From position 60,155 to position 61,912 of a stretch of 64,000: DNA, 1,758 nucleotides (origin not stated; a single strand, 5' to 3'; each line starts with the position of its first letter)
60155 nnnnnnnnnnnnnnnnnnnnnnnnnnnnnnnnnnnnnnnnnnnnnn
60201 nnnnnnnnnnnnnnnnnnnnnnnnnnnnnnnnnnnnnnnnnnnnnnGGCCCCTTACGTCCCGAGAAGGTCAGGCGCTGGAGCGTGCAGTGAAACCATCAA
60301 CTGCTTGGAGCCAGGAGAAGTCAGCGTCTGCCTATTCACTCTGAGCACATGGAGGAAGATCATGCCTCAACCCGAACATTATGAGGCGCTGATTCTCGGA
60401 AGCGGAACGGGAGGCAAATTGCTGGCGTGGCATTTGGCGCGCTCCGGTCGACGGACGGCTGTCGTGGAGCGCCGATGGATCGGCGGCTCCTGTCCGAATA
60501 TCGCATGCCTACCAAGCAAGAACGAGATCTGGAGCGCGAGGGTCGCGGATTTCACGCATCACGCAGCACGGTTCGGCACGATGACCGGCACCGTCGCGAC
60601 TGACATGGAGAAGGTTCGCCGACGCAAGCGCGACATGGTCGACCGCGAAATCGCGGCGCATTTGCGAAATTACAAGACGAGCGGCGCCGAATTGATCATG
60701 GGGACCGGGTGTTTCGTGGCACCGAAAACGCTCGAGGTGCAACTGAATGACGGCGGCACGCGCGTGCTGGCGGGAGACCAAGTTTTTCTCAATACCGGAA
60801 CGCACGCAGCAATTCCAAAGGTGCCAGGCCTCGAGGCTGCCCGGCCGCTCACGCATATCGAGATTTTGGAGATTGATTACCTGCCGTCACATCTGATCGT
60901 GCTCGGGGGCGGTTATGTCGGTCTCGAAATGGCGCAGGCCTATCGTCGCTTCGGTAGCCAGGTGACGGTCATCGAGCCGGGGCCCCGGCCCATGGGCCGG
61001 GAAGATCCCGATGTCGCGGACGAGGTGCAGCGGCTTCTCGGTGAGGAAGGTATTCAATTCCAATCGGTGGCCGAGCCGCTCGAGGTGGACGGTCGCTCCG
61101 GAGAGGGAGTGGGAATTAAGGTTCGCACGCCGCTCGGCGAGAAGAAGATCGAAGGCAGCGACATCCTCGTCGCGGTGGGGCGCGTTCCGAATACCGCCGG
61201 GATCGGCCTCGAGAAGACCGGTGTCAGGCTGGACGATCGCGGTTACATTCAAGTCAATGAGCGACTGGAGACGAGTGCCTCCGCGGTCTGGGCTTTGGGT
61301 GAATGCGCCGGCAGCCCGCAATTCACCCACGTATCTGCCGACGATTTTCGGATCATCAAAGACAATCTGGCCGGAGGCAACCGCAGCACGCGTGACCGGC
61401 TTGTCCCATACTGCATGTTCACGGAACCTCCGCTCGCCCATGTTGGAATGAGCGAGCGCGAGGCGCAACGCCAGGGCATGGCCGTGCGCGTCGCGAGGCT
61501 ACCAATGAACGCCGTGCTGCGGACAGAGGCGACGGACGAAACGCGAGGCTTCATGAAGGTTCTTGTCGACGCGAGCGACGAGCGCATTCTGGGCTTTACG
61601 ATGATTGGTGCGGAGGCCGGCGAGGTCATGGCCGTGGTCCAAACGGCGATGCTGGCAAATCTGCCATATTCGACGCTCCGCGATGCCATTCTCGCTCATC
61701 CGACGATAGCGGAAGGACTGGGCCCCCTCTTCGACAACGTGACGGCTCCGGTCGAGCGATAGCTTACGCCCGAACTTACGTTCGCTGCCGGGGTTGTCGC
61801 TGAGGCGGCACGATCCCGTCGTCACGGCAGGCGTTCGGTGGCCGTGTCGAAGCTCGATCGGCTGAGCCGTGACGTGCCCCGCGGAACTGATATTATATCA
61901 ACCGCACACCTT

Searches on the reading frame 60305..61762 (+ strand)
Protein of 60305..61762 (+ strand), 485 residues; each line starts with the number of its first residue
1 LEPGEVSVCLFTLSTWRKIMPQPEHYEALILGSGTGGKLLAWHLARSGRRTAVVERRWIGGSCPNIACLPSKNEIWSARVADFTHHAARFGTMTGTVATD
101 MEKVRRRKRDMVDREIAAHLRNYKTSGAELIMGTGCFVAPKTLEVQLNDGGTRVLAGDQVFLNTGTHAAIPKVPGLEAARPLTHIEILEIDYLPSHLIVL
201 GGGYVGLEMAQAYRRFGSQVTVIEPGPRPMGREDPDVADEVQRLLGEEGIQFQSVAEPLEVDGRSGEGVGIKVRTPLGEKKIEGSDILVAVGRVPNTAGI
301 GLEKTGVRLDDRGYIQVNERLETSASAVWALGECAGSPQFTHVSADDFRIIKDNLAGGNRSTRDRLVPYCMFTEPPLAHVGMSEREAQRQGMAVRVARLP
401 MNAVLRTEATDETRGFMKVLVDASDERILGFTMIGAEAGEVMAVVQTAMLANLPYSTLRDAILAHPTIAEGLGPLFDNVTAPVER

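Call 48: search_protein_families(library=pfam, proteins=[window:60305-61762:+], max_evalue=0.001)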
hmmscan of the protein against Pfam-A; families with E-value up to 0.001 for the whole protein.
window:60305-61762:+ (485 aa): 7 families
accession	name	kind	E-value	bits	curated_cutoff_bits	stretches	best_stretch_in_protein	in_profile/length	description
PF07992.20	Pyr_redox_2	-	8.2e-51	173.6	26.1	1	28-345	3-288/291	Pyridine nucleotide-disulphide oxidoreductase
PF02852.28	Pyr_redox_dim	-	2e-27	96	25.3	1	367-472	1-106/110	Pyridine nucleotide-disulphide oxidoreductase, dimerisation domain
PF00070.33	Pyr_redox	-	1.1e-19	71.2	22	1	196-273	1-79/82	Pyridine nucleotide-disulphide oxidoreductase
PF13450.12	NAD_binding_8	-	2.3e-09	37.8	21.9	0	30-64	1-36/68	NAD(P)-binding Rossmann-like domain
PF01266.30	DAO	-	1.1e-07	32.1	27.9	0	28-61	2-37/353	FAD dependent oxidoreductase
PF13738.12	Pyr_redox_3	-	1.4e-05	24.9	30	1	154-323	122-295/305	Pyridine nucleotide-disulphide oxidoreductase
PF12831.13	FAD_oxidored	-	0.00061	19.6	27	0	29-67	3-42/416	FAD dependent oxidoreductase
